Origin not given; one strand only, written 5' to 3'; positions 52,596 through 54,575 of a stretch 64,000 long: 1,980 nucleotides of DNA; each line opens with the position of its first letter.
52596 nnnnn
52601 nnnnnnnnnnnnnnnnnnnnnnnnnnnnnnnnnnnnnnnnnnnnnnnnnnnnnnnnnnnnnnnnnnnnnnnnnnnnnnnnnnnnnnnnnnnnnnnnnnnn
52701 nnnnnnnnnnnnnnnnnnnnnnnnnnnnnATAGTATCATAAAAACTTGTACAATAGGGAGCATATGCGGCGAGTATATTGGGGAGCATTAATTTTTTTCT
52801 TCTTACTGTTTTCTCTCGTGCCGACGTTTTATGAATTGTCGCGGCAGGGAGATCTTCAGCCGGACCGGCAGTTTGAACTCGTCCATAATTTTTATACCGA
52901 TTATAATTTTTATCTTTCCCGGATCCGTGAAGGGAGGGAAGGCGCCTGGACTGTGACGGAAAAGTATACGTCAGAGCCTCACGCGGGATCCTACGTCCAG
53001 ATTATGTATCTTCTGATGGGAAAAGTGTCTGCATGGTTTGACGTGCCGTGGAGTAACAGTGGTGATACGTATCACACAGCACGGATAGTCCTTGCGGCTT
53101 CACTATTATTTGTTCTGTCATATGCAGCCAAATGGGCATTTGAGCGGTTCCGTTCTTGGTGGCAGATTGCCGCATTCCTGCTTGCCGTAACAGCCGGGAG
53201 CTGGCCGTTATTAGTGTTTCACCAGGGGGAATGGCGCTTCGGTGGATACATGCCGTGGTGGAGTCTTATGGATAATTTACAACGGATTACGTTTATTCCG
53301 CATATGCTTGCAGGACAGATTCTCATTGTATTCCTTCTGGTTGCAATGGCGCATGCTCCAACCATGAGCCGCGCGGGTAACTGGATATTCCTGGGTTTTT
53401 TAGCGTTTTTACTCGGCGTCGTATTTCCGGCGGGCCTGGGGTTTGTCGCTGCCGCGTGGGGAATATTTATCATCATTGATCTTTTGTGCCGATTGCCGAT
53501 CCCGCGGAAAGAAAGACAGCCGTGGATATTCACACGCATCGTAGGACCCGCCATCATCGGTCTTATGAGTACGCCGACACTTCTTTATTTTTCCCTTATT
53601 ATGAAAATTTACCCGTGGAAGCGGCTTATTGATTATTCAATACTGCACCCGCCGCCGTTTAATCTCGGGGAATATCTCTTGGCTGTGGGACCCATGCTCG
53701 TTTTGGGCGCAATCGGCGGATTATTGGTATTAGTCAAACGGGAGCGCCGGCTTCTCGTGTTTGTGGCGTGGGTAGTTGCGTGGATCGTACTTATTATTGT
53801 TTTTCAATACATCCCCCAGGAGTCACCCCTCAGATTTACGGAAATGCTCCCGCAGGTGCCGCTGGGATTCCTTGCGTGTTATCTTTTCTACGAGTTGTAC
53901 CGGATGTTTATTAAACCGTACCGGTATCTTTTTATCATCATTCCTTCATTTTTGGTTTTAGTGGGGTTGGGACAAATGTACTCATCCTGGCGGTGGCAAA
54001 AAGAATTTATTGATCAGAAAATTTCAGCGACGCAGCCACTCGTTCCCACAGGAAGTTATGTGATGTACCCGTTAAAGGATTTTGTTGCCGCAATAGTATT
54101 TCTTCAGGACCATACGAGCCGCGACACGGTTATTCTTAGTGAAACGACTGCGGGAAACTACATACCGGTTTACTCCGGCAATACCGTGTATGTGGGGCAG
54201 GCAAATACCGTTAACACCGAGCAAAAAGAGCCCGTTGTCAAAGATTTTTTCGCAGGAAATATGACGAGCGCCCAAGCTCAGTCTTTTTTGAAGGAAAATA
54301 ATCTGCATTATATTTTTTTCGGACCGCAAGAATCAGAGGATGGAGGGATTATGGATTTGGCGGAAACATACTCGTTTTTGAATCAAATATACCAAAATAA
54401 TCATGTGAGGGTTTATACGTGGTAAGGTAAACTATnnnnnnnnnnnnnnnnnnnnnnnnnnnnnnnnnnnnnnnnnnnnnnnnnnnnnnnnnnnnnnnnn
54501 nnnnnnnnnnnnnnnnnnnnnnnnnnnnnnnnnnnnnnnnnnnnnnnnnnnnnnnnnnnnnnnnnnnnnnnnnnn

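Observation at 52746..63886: Plus-strand operon with four GT-C paralogues, two GT2 polyprenyl-P-sugar synthases and a methyltransferase: candidate lipid-linked extracytoplasmic glycosylation system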

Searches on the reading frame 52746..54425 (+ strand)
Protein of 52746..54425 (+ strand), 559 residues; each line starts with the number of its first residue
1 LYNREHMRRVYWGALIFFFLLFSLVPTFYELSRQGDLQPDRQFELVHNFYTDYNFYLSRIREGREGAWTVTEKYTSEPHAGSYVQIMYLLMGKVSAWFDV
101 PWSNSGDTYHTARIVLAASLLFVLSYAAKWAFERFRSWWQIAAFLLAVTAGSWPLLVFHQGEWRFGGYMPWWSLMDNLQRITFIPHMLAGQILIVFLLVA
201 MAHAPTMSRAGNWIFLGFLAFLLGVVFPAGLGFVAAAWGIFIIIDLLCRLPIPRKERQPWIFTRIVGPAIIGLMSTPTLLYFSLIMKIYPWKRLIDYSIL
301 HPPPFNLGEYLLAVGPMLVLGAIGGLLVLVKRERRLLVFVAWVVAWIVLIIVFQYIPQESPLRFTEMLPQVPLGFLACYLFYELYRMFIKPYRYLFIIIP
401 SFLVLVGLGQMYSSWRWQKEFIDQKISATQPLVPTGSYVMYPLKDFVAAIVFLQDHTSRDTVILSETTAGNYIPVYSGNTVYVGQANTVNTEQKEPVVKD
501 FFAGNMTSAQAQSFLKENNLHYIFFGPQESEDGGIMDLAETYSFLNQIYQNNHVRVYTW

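Call 3: search_protein_families(library=pfam, proteins=[window:52746-54425:+], max_evalue=0.01)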
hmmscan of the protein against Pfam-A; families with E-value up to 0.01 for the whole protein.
window:52746-54425:+ (559 aa): 0 families

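Call 4: search_protein_families(library=ncbifam, proteins=[window:52746-54425:+], max_evalue=0.01)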
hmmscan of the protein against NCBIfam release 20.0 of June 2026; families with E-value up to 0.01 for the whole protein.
window:52746-54425:+ (559 aa): 0 families

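Call 22: find_homologous_proteins(query=window:52746-54425:+, max_evalue=0.001)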
Query window:52746-54425:+ (559 aa): 378 proteins with E <= 0.001 among 8000 candidates; the best 120 are listed.
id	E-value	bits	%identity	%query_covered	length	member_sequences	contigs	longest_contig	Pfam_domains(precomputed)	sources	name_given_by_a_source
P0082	0.0e+0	1269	100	99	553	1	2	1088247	-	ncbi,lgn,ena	-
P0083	0.0e+0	1046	80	99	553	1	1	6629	-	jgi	jgi:hypothetical protein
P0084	1.1e-289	980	78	95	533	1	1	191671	-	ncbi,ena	-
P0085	3.6e-287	972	75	99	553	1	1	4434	-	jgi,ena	jgi:hypothetical protein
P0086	5.1e-287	972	76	99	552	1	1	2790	-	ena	-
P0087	1.2e-283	960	75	99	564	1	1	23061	-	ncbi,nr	ncbi:MAG: hypothetical protein NT149_01620 [Candidatus Gottesmanbacteria bacterium]|nr:hypothetical 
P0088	1.9e-280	950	73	99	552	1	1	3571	-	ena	-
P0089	2.7e-280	949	76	99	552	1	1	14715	-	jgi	jgi:hypothetical protein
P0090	7.3e-276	935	72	99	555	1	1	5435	-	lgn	-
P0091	3.1e-275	933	74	99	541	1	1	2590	-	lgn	-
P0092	3.3e-272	923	76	95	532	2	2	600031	-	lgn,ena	-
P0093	1.9e-267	907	73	99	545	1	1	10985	-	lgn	-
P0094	2.6e-266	903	72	99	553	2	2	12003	-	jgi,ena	-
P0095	1.3e-260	884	71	99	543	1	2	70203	-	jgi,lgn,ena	jgi:hypothetical protein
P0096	1.9e-258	877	72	98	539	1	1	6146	-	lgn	-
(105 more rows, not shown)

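Call 26: search_solved_structures(query=A2, max_evalue=1, show_alignments=2)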
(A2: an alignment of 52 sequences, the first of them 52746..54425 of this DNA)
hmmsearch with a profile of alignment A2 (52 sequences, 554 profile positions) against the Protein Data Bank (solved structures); distinct sequences matched with E-value up to 1: 0.

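Call 37: predict_structure(alignment_id=A2)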
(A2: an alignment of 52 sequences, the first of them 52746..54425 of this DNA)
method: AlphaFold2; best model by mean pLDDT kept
length: 559 residues; sequences in the alignment: 52
mean_pLDDT: 89.4   pTM: 0.90
mean pLDDT of the five models: 89.4, 88.6, 87.7, 86.9, 85.2
residues with pLDDT >= 90: 372; 70-90: 151; 50-70: 32; < 50: 4
segments of 3 or more residues with pLDDT < 50: none
pLDDT, mean of each block of 10 residues (from residue 1): 80 96 94 93 80 87 92 83 88 94 87 96 98 95 96 85 72 69 91 97 96 98 92 96 96 93 96 93 76 73 74 89 98 97 93 62 71 98 96 94 94 90 88 72 93 94 92 92 81 90 96 95 93 90 97 95
secondary structure, 60 per line:
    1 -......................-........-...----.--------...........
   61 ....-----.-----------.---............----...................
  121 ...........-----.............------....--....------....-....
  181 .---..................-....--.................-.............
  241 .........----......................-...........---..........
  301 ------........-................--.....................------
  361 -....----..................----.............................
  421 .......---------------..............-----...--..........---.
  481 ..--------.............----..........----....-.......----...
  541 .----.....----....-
elements in order: H2-23 H25-32 H50-64 H86-97 H102-131 H137-149 E156-159 E162-165 H172-175 H177-181 H185-202 H204-207 H210-226 H228-249 H254-275 H277-287 H291-300 H307-314 H316-331 H334-354 H362-365 H370-387 H392-427 H444-456 E462-464 H467-476 E480-482 H491-503 H508-517 E522-525 H527-533 H538-541 E546-550 E555-558

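Call 40: fold_search(model_id=the predicted structure, library=pdb)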
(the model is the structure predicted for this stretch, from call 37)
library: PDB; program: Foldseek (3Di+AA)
matches with E <= 10: 454; with E <= 0.001: 23
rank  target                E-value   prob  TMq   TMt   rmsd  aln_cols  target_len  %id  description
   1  8b6l_I                1.5e-10  1.00  0.56  0.47  11.7       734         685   11  Subtomogram average of the human Sec61-TRAP-OSTA-translocon (released 2022-12-07)
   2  6ezn_F                9.3e-10  1.00  0.57  0.50  11.0       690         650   10  Cryo-EM structure of the yeast oligosaccharyltransferase (OST) complex (released 2018-01-17)
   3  8pn9_A                1.5e-09  1.00  0.53  0.46  10.5       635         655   12  Structure of human oligosaccharyltransferase OST-A complex bound to NGI-1 (released 2024-05-08)
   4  7oci_F                1.6e-09  1.00  0.56  0.50  11.1       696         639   11  Cryo-EM structure of yeast Ost6p containing oligosaccharyltransferase complex (released 2022-02-16)
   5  8age_A                2.2e-09  1.00  0.55  0.49  10.3       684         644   12  Structure of yeast oligosaccharylransferase complex with acceptor peptide bound (released 2022-12-07)
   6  9n9j_I                2.3e-09  1.00  0.57  0.47  11.7       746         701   10  Structure of a GRP94 folding intermediate engaged with a CCDC134- and FKBP11-bound secretory translocon (released 2025-11-19)
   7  7zlg_A                3.7e-09  1.00  0.49  0.43  10.3       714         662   11  Cryo-EM structure of C-mannosyltransferase CeDPY19, in complex with acceptor peptide and bound to CMT2-Fab and anti-Fa (released 2023-01-11)
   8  8agc_A                4.8e-09  1.00  0.53  0.45   9.0       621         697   12  Structure of yeast oligosaccharylransferase complex with lipid-linked oligosaccharide and non-acceptor peptide bound (released 2022-12-07)
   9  6s7o_A                1.0e-08  1.00  0.56  0.49  11.5       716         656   11  Cryo-EM structure of human oligosaccharyltransferase complex OST-A (released 2019-12-18)
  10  6ftg_5                1.2e-08  1.00  0.52  0.46  12.3       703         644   10  Subtomogram average of OST-containing ribosome-translocon complexes from canine rough microsomal membranes (released 2018-03-21)
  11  8agb_A                1.5e-08  1.00  0.56  0.50  10.8       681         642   12  Structure of yeast oligosaccharylransferase complex with lipid-linked oligosaccharide bound (released 2022-12-07)
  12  7zli_A                1.6e-08  1.00  0.47  0.41  10.2       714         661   11  Cryo-EM structure of C-mannosyltransferase CeDPY19, in complex with Dol25-P-Man and bound to CMT2-Fab and anti-Fab nan (released 2023-01-11)
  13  6c26_A                2.0e-08  1.00  0.51  0.46  12.6       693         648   11  The Cryo-EM structure of a eukaryotic oligosaccharyl transferase complex (released 2018-01-31)
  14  5ogl_A                2.4e-08  1.00  0.54  0.45   7.5       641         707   12  Structure of bacterial oligosaccharyltransferase PglB in complex with an acceptor peptide and an lipid-linked oligosac (released 2017-10-25)
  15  7zlh_A                3.2e-08  1.00  0.51  0.45   9.4       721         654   10  Cryo-EM structure of C-mannosyltransferase CeDPY19, in apo state, bound to CMT2-Fab and anti-Fab nanobody (released 2023-01-11)
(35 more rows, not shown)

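Call 43: find_related_loci(query=A2, collection=genome_contigs, flank=10000)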
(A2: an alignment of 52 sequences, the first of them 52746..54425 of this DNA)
Query A2 (559 aa) in genome_contigs; peptide patterns used: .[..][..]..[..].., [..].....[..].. (x = any residue, [..] = any of these).
184 stretches matched a pattern; 53 encode a relative of the query (tblastn E <= 1e-3); 50 distinct loci.
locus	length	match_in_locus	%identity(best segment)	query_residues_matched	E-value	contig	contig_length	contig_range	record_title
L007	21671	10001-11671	78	3-559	0e+0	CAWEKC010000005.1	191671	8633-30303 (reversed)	MAG: Candidatus Gottesmanbacteria bacterium isolate MFD05942.bin.1.195 genome assembly, contig: contig_76669, whole geno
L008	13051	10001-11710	75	1-559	0e+0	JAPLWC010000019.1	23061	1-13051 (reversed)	MAG: Candidatus Gottesmanbacteria bacterium isolate LacPavin_0920_SED3_MAG_47_8 LacPavin_0920_SED3_scaffold_3072996, who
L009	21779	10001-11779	63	8-559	0e+0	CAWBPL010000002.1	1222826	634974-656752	MAG: Candidatus Gottesmanbacteria bacterium isolate MFD01476.bin.2.135 genome assembly, contig: contig_74641, whole geno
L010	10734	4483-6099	63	2-559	0e+0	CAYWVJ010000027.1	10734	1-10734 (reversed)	MAG TPA_asm: uncultured Gammaproteobacteria bacterium isolate SRP093762_co1_96 genome assembly, contig: NODE_3536_length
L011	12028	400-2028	56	15-557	0e+0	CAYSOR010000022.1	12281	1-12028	MAG TPA_asm: uncultured Gammaproteobacteria bacterium isolate binchicken_co266_188 genome assembly, contig: NODE_9111_le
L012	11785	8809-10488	54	7-557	0e+0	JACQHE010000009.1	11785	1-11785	MAG: Candidatus Gottesmanbacteria bacterium isolate NC_groundwater_1091_Ag_S2p5_51_258 S_2p5_S6_coassembly_k141_971501,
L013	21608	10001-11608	54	7-557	0e+0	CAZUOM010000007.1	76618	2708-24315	MAG TPA_asm: uncultured Gammaproteobacteria bacterium isolate binchicken_co341_72 genome assembly, contig: NODE_29_lengt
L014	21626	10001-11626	53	4-558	0e+0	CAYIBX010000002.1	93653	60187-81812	MAG TPA_asm: uncultured Gammaproteobacteria bacterium isolate ERP119705_co18_370 genome assembly, contig: NODE_120_lengt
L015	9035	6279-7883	52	15-558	0e+0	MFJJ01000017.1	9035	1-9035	MAG: Candidatus Gottesmanbacteria bacterium RIFCSPHIGHO2_01_FULL_46_14 rifcsphigho2_01_scaffold_21574, whole genome shot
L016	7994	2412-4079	52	4-558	3e-179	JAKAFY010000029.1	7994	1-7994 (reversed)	MAG: bacterium isolate WY2.bin139 NODE_15808_length_7994_cov_1.768781, whole genome shotgun sequence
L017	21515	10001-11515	53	17-556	7e-179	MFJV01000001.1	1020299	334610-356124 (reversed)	MAG: Candidatus Gottesmanbacteria bacterium RIFCSPLOWO2_01_FULL_43_11b rifcsplowo2_01_scaffold_30, whole genome shotgun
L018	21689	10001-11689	49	15-559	7e-175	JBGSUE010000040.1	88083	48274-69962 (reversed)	MAG: Patescibacteria group bacterium isolate JTS-AC425 k141_3550931, whole genome shotgun sequence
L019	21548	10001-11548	51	8-558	2e-174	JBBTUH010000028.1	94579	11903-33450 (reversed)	MAG: Patescibacteria group bacterium isolate H41-bin250_1 H41_bin250_1_000000000028, whole genome shotgun sequence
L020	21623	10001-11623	50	8-558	7e-174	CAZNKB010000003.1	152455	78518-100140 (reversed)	MAG TPA_asm: uncultured Gammaproteobacteria bacterium isolate SRP173033_co3_60 genome assembly, contig: NODE_42_length_1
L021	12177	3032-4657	52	14-557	2e-173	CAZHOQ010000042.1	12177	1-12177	MAG TPA_asm: uncultured Gammaproteobacteria bacterium isolate SRP093185_co1_203 genome assembly, contig: NODE_3692_lengt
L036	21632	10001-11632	54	3-558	0e+0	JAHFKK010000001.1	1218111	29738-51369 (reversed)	MAG: Candidatus Gottesmanbacteria bacterium isolate nzgw408 NODE_1_length_1218112_cov_6.992134, whole genome shotgun seq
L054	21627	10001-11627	51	1-557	9e-149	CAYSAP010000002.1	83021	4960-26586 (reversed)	MAG TPA_asm: uncultured Gammaproteobacteria bacterium isolate SRP090828_co2_19 genome assembly, contig: NODE_111_length_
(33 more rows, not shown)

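Call 54: search_protein_families(library=pfam, proteins=[L036:5395-6207:-, L036:6363-7952:-, L036:8651-9349:-, L036:9349-9903:-, L036:12382-14511:+, L036:17510-19189:-, L054:15276-16856:-], max_evalue=0.01)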
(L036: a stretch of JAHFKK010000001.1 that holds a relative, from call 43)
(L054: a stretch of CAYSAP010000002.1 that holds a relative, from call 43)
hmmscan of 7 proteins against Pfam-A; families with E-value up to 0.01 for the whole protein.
L036:5395-6207:- (270 aa): 0 families

L036:6363-7952:- (529 aa): 0 families

L036:8651-9349:- (232 aa): 4 families
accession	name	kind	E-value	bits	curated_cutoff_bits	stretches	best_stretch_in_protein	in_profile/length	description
PF00535.33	Glycos_transf_2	-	1.4e-25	90.6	23.3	1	8-169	1-166/168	Glycosyl transferase family 2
PF10111.15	Glyco_tranf_2_2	-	1.8e-07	31.4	27.3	1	21-105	13-98/276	Glycosyltransferase like family 2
PF13641.12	Glyco_tranf_2_3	-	1.5e-06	28.9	27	1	7-171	3-175/230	Glycosyltransferase like family 2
PF13704.12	Glyco_tranf_2_4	-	0.0024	18.8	27.5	1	39-98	21-81/98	Glycosyl transferase family 2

L036:9349-9903:- (184 aa): 2 families
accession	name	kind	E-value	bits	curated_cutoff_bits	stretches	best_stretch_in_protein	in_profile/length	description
PF00908.23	dTDP_sugar_isom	-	1.7e-11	44.6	27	1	28-172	3-144/168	dTDP-4-dehydrorhamnose 3,5-epimerase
PF14667.12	Polysacc_synt_C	-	0.0032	18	28.7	0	104-165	48-109/111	Polysaccharide biosynthesis C-terminal domain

L036:12382-14511:+ (709 aa): 2 families
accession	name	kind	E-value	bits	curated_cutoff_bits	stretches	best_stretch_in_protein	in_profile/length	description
PF09586.16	YfhO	-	1.5e-10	40.6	28.5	1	604-679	759-835/835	Bacterial membrane protein YfhO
PF19510.5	DUF6044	-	0.0018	17.2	27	1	93-371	84-323/564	Protein of unknown function (DUF6044)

L036:17510-19189:- (559 aa): 0 families

L054:15276-16856:- (526 aa): 0 families

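Call 56: search_protein_families(library=pfam, proteins=[window:52746-54425:+], max_evalue=10)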
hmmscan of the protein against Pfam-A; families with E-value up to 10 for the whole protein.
window:52746-54425:+ (559 aa): 5 families
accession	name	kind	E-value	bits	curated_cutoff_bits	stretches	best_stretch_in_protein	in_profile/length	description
PF03918.19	CcmH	-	0.25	11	25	1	299-335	86-122/143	Cytochrome C biogenesis protein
PF05449.16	Phage_holin_3_7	-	1.5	9.4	25.4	1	131-159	19-47/80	Putative 3TM holin, Phage_holin_3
PF06781.17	CrgA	-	2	9.1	24.8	1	181-226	37-83/89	Cell division protein CrgA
PF13129.11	DUF3953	-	3.7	7.8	22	1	331-351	18-38/41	Protein of unknown function (DUF3953)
PF13301.11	DUF4079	-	6.1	7.5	31.4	1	145-221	61-124/141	Protein of unknown function (DUF4079)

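Call 92: search_protein_families(library=pfam, alignment_id=A2, max_evalue=1)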
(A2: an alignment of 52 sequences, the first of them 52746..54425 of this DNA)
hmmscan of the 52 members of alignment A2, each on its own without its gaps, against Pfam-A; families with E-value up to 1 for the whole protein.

A. member 1, window:52746-54425:+ (559 aa): 1 family
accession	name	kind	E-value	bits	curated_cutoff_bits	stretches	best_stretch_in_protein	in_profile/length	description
PF03918.19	CcmH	-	0.25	11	25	0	299-335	86-122/143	Cytochrome C biogenesis protein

B. families by the number of members that match (of 52 scanned): 18 families
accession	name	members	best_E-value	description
PF20604.3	DUF6798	3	0.074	Domain of unknown function (DUF6798)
PF15977.11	HTH_46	1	0.1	Winged helix-turn-helix DNA binding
PF02992.20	Transposase_21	1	0.13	Transposase family tnp2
PF14927.11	Neurensin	1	0.14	Neurensin/Transmembrane protein 74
PF14012.11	DUF4229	1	0.17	Protein of unknown function (DUF4229)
PF22741.1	PTP-NADK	1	0.17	DSP-PTPase phosphatase fused to NAD+ Kinase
PF10809.13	DUF2732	1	0.2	Protein of unknown function (DUF2732)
PF15107.11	FAM216B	1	0.2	FAM216B protein family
PF08285.16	DPM3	1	0.21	Dolichol-phosphate mannosyltransferase subunit 3 (DPM3)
PF15096.12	G6B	1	0.22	G6b-B extracellular V-set Ig-like domain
PF10726.14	DUF2518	1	0.23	Protein of function (DUF2518)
PF11174.13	DUF2970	1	0.24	Protein of unknown function (DUF2970)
PF03918.19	CcmH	1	0.25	Cytochrome C biogenesis protein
PF16475.10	DUF5052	1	0.26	Domain of unknown function (DUF5052)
PF01144.29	CoA_trans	1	0.29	Coenzyme A transferase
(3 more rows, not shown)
